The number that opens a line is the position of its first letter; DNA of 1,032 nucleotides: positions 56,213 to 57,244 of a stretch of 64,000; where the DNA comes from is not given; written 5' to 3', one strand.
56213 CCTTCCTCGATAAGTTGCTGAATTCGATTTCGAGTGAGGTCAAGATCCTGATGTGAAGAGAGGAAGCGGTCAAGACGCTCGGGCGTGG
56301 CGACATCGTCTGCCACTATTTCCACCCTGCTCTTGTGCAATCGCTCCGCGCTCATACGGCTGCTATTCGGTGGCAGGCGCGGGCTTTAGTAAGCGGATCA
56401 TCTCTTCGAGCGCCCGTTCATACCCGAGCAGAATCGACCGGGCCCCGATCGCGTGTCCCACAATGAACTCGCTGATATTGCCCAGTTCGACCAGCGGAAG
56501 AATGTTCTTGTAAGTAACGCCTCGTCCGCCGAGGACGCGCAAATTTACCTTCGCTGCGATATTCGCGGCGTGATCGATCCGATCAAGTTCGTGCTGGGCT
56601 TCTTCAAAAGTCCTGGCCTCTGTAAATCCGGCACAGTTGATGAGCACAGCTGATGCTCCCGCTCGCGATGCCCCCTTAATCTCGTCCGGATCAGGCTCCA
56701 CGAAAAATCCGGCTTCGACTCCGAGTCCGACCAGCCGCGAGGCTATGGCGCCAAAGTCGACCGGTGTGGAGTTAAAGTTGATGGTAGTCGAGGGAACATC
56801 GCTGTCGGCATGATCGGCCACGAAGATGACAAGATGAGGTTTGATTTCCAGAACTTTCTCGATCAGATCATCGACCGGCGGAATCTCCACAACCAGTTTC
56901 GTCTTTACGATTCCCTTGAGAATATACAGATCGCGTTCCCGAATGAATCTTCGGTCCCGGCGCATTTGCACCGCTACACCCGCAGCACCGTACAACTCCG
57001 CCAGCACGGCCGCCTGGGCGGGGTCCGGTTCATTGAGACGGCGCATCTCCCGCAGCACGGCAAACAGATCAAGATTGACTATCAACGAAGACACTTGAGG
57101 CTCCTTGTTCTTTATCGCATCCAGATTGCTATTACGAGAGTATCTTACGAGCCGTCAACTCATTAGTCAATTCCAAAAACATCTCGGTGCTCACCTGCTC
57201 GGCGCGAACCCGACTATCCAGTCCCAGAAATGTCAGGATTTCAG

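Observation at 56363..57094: PdxJ pseudoenzyme: catalytic histidines lost, phosphate pocket kept, between two rRNA-modifying enzymes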

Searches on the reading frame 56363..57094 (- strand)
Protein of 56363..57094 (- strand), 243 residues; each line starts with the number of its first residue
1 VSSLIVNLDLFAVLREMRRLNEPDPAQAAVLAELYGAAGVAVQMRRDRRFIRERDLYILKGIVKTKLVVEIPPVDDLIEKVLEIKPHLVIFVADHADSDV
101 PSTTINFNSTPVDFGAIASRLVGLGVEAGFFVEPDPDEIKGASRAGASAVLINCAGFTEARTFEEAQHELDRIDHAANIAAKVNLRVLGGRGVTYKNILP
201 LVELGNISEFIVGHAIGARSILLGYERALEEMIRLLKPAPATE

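Call 3: search_protein_families(library=pfam, proteins=[window:56363-57094:-], max_evalue=0.01)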
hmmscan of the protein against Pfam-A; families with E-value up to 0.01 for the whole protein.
window:56363-57094:- (243 aa): 1 family
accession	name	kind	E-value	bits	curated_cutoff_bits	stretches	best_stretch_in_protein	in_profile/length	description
PF03740.19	PdxJ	-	1.8e-52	178.2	24.5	1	4-235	2-233/234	Pyridoxal phosphate biosynthesis protein PdxJ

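Call 4: search_protein_families(library=ncbifam, proteins=[window:56363-57094:-], max_evalue=0.01)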
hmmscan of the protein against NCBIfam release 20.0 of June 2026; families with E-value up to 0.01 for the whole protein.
window:56363-57094:- (243 aa): 6 families
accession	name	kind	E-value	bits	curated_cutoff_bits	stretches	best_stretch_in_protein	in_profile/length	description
NF003625.0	PRK05265.1-3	equivalog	1.1e-50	172.1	190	1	1-237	2-238/242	pyridoxine 5'-phosphate synthase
NF003623.0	PRK05265.1-1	equivalog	3e-48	164.3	347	1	4-239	6-241/243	pyridoxine 5'-phosphate synthase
NF003627.0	PRK05265.1-5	equivalog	7.9e-44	149.7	207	1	4-237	3-239/240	pyridoxine 5'-phosphate synthase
TIGR00559.1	pdxJ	equivalog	3.8e-42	144.5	192.75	1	4-237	2-238/239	pyridoxine 5'-phosphate synthase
NF003624.0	PRK05265.1-2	equivalog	6e-37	127.3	331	1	4-239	8-246/252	pyridoxine 5'-phosphate synthase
NF003626.0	PRK05265.1-4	equivalog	5.6e-33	114.1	222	1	2-237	3-243/246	pyridoxine 5'-phosphate synthase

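Call 5: search_solved_structures(query=window:56363-57094:-, max_evalue=0.01, show_alignments=2)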
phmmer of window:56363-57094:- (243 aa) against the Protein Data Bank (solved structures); distinct sequences matched with E-value up to 0.01: 8.
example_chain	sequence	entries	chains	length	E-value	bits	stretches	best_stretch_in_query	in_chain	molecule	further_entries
6rg0_A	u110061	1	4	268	2.6e-38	135.1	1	4-238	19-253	Pyridoxine 5'-phosphate synthase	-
1m5w_A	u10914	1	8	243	1.3e-37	132.9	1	4-238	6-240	Pyridoxal phosphate biosynthetic protein pdxJ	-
1ho1_A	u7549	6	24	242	1.3e-37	132.8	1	4-238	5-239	PYRIDOXINE 5'-PHOSPHATE SYNTHASE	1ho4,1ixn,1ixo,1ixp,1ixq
3f4n_A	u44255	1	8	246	1.3e-36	129.6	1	4-238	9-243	Pyridoxine 5'-phosphate synthase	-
5dlc_A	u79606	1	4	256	2.1e-35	125.7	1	4-239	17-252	Pyridoxine 5'-phosphate synthase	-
3gk0_A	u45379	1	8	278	3e-30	108.8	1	4-237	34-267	Pyridoxine 5'-phosphate synthase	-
3o6c_A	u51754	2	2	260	3.3e-21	79.2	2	4-145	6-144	Pyridoxine 5'-phosphate synthase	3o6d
6w6a_A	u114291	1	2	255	1.3e-09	41.3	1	1-229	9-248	Pyridoxine 5'-phosphate synthase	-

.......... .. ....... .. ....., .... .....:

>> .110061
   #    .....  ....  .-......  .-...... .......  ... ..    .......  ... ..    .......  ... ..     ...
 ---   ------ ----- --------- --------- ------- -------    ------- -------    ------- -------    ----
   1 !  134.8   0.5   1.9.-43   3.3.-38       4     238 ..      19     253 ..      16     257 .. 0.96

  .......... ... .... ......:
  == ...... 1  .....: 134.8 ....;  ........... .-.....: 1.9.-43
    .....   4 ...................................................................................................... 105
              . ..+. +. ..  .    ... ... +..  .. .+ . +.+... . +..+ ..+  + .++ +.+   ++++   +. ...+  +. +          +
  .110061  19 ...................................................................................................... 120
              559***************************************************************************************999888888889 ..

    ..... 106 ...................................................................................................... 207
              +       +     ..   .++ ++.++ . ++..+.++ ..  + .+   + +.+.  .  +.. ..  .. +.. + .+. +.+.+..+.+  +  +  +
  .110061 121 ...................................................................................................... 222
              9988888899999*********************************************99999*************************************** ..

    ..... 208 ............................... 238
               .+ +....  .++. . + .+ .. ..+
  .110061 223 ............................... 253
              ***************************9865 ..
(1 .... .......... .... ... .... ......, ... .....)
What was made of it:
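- Checked: The closest solved structures are the Salmonella/E. coli PdxJ entries (E about 1e-38, ungapped over 235 residues; call 5).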

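Call 6: find_homologous_proteins(query=window:56363-57094:-, max_evalue=0.00001)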
Query window:56363-57094:- (243 aa): 148 proteins with E <= 0.00001 among 4580 candidates; the best 120 are listed.
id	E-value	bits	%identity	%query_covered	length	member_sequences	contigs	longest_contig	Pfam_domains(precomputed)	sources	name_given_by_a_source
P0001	1.3e-147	507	97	100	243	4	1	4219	PF03740.20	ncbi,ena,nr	ncbi:MAG TPA: pyridoxine 5'-phosphate synthase [candidate division Zixibacteria bacterium]|nr:pyrido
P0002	3.6e-135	467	86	100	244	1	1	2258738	PF03740.20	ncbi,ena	-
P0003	5.1e-123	427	78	100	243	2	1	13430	PF03740.20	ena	-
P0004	1.4e-102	360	70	96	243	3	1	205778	PF03740.20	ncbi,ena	-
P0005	4.7e-98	345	67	98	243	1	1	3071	PF03740.20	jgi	jgi:pyridoxine 5-phosphate synthase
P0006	1.4e-97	344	65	98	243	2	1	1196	PF03740.20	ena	-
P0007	2.2e-97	343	64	99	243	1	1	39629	PF03740.20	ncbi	-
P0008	3.3e-97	343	64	98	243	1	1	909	PF03740.20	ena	-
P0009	1.8e-95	337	64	98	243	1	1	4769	PF03740.20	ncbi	-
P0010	6.2e-95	335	63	98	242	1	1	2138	PF03740.20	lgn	-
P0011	1.6e-94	334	65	98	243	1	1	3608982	PF03740.20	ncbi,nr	ncbi:MAG: pyridoxine 5'-phosphate synthase [Candidatus Zixiibacteriota bacterium]|nr:MAG: pyridoxine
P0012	2.7e-94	333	63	99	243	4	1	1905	PF03740.20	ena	-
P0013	3.6e-94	333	62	100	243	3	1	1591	PF03740.20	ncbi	-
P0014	1.4e-93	331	62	100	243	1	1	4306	PF03740.20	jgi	-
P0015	1.4e-93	331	63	98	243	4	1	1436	PF03740.20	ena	-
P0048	2.5e-87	310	60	97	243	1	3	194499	PF03740.20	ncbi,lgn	-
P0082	2.5e-82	294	56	100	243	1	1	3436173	PF03740.20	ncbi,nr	ncbi:MAG: pyridoxine 5'-phosphate synthase [Candidatus Zixiibacteriota bacterium]|nr:MAG: pyridoxine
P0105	1.6e-79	285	54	98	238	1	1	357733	PF03740.20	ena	-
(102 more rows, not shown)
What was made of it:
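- Public records name the orthologues pyridoxine 5'-phosphate synthase (call 6).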

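Call 12: find_encoding_contigs(protein=P0002, flank=10000, max_places=2)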
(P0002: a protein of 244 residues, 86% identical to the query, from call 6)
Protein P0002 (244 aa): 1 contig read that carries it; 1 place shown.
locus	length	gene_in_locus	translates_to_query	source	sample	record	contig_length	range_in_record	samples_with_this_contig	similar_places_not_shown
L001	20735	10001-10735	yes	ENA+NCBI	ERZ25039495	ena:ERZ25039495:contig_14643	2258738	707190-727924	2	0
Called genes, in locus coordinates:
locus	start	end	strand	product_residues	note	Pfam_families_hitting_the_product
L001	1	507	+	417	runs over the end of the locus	PF07498:Rho_N, PF07497:Rho_RNA_bind, PF00006:ATP-synt_ab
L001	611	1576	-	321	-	PF02012:BNR (faint), PF14870:PSII_BNR, PF15902:Sortilin-Vps10 (faint), PF25852:DUF6242_C (faint)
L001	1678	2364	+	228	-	PF00005:ABC_tran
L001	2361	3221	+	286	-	PF18075:FtsX_ECD, PF02687:FtsX (weak)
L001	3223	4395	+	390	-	PF01551:Peptidase_M23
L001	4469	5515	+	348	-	PF13177:DNA_pol3_delta2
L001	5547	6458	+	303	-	PF04468:PSP1, PF28472:PSP1_3rd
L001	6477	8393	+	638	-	PF00133:tRNA-synt_1, PF01406:tRNA-synt_1e (weak), PF09334:tRNA-synt_1g, PF00133:tRNA-synt_1 (weak), PF19303:Anticodon_3 (weak), PF01588:tRNA_bind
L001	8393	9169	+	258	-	PF01026:TatD_DNase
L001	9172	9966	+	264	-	PF00398:RrnaAD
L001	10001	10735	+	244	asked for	PF03740:PdxJ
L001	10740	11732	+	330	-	PF01479:S4 (weak), PF00849:PseudoU_synth_2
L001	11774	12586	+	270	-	PF00881:Nitroreductase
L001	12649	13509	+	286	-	PF00586:AIRS, PF02769:AIRS_C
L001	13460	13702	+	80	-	PF02769:AIRS_C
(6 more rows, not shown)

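Call 13: find_encoding_contigs(protein=P0011, flank=10000, max_places=1)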
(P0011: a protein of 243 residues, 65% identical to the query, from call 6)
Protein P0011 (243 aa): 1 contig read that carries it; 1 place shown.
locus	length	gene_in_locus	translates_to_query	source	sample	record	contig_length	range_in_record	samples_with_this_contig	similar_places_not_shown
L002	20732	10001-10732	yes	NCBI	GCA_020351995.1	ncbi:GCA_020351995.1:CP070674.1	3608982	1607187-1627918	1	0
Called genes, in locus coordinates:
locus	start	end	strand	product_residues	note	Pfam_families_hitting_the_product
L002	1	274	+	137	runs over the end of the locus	PF02082:Rrf2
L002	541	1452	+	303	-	PF01680:SOR_SNZ, PF05690:ThiG (weak)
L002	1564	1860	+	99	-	PF07505:DUF5131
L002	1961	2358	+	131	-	-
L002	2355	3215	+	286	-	PF18075:FtsX_ECD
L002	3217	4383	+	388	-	PF01551:Peptidase_M23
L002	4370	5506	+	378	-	PF13177:DNA_pol3_delta2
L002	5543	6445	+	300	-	PF04468:PSP1, PF28472:PSP1_3rd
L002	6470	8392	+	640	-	PF00133:tRNA-synt_1, PF01406:tRNA-synt_1e (weak), PF09334:tRNA-synt_1g, PF00133:tRNA-synt_1 (weak), PF19303:Anticodon_3 (faint), PF01588:tRNA_bind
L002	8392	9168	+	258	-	PF01026:TatD_DNase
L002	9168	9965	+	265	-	PF00398:RrnaAD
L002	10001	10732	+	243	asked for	PF03740:PdxJ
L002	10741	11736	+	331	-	PF01479:S4, PF00849:PseudoU_synth_2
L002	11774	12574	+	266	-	PF00881:Nitroreductase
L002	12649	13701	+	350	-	PF00586:AIRS, PF02769:AIRS_C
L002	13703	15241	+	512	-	PF01676:Metalloenzyme, PF06415:iPGM_N, PF01663:Phosphodiest (weak)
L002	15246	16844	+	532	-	PF20154:LNT_N, PF00795:CN_hydrolase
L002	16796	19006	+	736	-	PF07494:Reg_prop (faint)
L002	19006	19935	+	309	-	PF02388:FemAB (faint), PF13480:Acetyltransf_6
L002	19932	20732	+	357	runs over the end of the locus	PF13477:Glyco_trans_4_2, PF13579:Glyco_trans_4_4 (faint), PF13439:Glyco_transf_4, PF13692:Glyco_trans_1_4, PF00534:Glycos_transf_1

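Call 14: find_encoding_contigs(protein=P0082, flank=10000, max_places=1)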
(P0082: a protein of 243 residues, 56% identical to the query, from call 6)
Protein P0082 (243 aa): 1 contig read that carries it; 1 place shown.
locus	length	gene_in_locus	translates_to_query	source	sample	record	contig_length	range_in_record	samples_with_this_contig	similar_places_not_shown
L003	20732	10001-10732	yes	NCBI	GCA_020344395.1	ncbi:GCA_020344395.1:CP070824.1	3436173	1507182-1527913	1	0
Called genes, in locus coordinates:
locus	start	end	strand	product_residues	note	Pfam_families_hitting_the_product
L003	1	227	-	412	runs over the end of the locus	-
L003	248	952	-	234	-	PF00005:ABC_tran, PF02463:SMC_N (faint), PF13304:AAA_21 (faint)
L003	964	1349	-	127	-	PF02687:FtsX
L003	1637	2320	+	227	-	PF00005:ABC_tran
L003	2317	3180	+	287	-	PF18075:FtsX_ECD, PF02687:FtsX (weak)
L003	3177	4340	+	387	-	PF01551:Peptidase_M23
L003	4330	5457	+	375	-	PF13177:DNA_pol3_delta2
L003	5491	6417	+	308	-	PF04468:PSP1, PF28472:PSP1_3rd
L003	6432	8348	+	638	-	PF00133:tRNA-synt_1, PF09334:tRNA-synt_1g, PF00133:tRNA-synt_1, PF01406:tRNA-synt_1e (weak), PF01588:tRNA_bind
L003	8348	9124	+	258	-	PF01026:TatD_DNase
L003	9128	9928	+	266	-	PF00398:RrnaAD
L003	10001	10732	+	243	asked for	PF03740:PdxJ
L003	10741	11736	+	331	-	PF01479:S4 (faint), PF00849:PseudoU_synth_2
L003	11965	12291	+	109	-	PF02310:B12-binding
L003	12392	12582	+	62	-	-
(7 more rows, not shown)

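Call 15: find_encoding_contigs(protein=P0105, flank=10000, max_places=1)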
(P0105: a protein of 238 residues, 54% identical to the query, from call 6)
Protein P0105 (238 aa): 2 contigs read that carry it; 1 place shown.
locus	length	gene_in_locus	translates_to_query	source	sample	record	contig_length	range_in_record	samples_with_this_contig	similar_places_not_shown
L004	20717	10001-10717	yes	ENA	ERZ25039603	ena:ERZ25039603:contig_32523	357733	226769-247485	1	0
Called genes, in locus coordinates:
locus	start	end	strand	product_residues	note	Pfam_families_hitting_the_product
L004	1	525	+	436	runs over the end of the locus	PF07498:Rho_N, PF07497:Rho_RNA_bind, PF00006:ATP-synt_ab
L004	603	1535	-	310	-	PF14870:PSII_BNR, PF25852:DUF6242_C (faint), PF02012:BNR (faint), PF13088:BNR_2 (faint), PF15902:Sortilin-Vps10 (faint)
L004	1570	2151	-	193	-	-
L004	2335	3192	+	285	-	PF18075:FtsX_ECD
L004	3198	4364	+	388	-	PF01551:Peptidase_M23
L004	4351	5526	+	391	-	PF13177:DNA_pol3_delta2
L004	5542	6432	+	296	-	PF04468:PSP1, PF28472:PSP1_3rd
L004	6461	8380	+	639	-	PF00133:tRNA-synt_1, PF01406:tRNA-synt_1e (weak), PF09334:tRNA-synt_1g, PF00133:tRNA-synt_1, PF19303:Anticodon_3 (weak), PF01588:tRNA_bind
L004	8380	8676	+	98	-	PF01026:TatD_DNase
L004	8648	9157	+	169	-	PF01026:TatD_DNase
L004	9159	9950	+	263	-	PF00398:RrnaAD, PF13649:Methyltransf_25 (weak)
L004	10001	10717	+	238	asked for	PF03740:PdxJ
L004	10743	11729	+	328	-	PF00849:PseudoU_synth_2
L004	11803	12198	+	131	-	PF20393:Pro_CA_2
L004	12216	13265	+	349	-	PF00586:AIRS, PF02769:AIRS_C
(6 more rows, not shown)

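Call 21: find_homologous_proteins(query=L002:541-1449:+, max_evalue=1e-20)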
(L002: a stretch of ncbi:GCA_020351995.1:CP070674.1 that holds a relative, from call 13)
Query L002:541-1449:+ (303 aa): 8000 proteins with E <= 1e-20 among 8000 candidates; the best 120 are listed.
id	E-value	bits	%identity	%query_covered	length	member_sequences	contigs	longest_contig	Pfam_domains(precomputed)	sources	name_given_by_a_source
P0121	6.1e-177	605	95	96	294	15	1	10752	PF05690.21,PF01680.24,PF01207.24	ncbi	-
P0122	1.2e-165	568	87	97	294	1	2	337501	PF05690.21,PF01680.24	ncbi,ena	-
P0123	2.4e-165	567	87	97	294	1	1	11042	PF05690.21,PF01680.24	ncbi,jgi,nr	ncbi:MAG: pyridoxal 5'-phosphate synthase lyase subunit PdxS [FCB group bacterium]|nr:pyridoxal 5'-p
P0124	2.7e-165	567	88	97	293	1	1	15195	PF05690.21,PF01680.24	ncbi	ncbi:MAG: pyridoxal 5'-phosphate synthase lyase subunit PdxS [Candidatus Zixiibacteriota bacterium]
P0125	4.2e-165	566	87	97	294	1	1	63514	PF05690.21,PF01680.24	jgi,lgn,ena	-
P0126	5.4e-165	566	88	96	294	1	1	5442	PF05690.21,PF01680.24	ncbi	-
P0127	7.0e-165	566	88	96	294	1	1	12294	PF05690.21,PF01680.24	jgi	-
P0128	2.1e-164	564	88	97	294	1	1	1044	PF05690.21,PF01680.24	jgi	jgi:pyridoxal 5'-phosphate synthase pdxS subunit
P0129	2.3e-164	564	88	97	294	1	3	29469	PF05690.21,PF01680.24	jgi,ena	-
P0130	3.0e-164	564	88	97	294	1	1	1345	PF05690.21,PF01680.24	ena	-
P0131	3.5e-164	563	86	97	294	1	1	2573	PF05690.21,PF01680.24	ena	-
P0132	3.5e-164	563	87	97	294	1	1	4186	PF05690.21,PF01680.24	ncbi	-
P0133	4.9e-164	563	87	97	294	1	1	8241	PF05690.21,PF01680.24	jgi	-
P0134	6.0e-164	563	87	97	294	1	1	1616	PF05690.21,PF01680.24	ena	-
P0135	6.6e-164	562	87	97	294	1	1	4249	PF05690.21,PF01680.24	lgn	-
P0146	6.0e-163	559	88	97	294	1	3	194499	PF05690.21,PF01680.24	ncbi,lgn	-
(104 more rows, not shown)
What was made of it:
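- Most of the named top PdxS hits are labelled Zixibacteria (call 21).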

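Call 24: find_encoding_contigs(protein=P0001, flank=5000, max_places=1)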
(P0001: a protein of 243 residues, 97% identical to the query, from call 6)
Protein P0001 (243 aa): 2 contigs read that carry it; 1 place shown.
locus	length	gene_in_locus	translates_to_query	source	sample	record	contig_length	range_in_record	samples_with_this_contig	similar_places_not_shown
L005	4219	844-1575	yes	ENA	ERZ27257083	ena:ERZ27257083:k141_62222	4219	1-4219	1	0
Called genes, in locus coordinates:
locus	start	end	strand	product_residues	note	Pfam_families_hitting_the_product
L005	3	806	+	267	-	?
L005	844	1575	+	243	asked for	PF03740:PdxJ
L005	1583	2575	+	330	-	PF01479:S4, PF00849:PseudoU_synth_2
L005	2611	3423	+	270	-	PF00881:Nitroreductase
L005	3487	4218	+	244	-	?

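Call 25: find_encoding_contigs(protein=P0048, flank=10000, max_places=1)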
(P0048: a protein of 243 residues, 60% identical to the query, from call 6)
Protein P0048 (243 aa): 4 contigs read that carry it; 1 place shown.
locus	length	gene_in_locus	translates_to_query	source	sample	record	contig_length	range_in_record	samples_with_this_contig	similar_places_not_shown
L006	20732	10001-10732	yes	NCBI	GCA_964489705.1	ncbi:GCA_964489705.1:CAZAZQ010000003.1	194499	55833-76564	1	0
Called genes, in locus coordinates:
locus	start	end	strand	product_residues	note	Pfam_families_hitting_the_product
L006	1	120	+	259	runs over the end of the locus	PF01928:CYTH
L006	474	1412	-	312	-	PF15902:Sortilin-Vps10 (faint), PF25852:DUF6242_C (faint), PF02012:BNR (faint), PF14870:PSII_BNR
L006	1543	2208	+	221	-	PF00005:ABC_tran, PF02463:SMC_N (faint)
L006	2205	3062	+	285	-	PF18075:FtsX_ECD, PF02687:FtsX (weak)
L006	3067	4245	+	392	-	PF01551:Peptidase_M23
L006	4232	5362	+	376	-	PF13177:DNA_pol3_delta2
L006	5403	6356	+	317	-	PF04468:PSP1, PF28472:PSP1_3rd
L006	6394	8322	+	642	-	PF00133:tRNA-synt_1, PF01406:tRNA-synt_1e (faint), PF09334:tRNA-synt_1g, PF00133:tRNA-synt_1, PF19303:Anticodon_3 (faint), PF01588:tRNA_bind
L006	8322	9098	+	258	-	PF01026:TatD_DNase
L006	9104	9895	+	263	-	PF00398:RrnaAD, PF13649:Methyltransf_25 (weak)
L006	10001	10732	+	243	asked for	PF03740:PdxJ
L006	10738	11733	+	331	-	PF01479:S4, PF00849:PseudoU_synth_2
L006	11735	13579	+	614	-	PF00580:UvrD-helicase, PF13245:AAA_19, PF01443:Viral_helicase1 (faint), PF13361:UvrD_C, PF13538:UvrD_C_2 (faint)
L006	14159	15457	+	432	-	PF03952:Enolase_N, PF00113:Enolase_C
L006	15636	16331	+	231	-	-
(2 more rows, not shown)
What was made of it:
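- On Pyridoxine 5'-phosphate synthase: PdxS is present in a related genome (call 13) and probably in a second (calls 21, 25).
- A second genome probably has PdxS on the same 194,499-bp contig (calls 21, 25).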
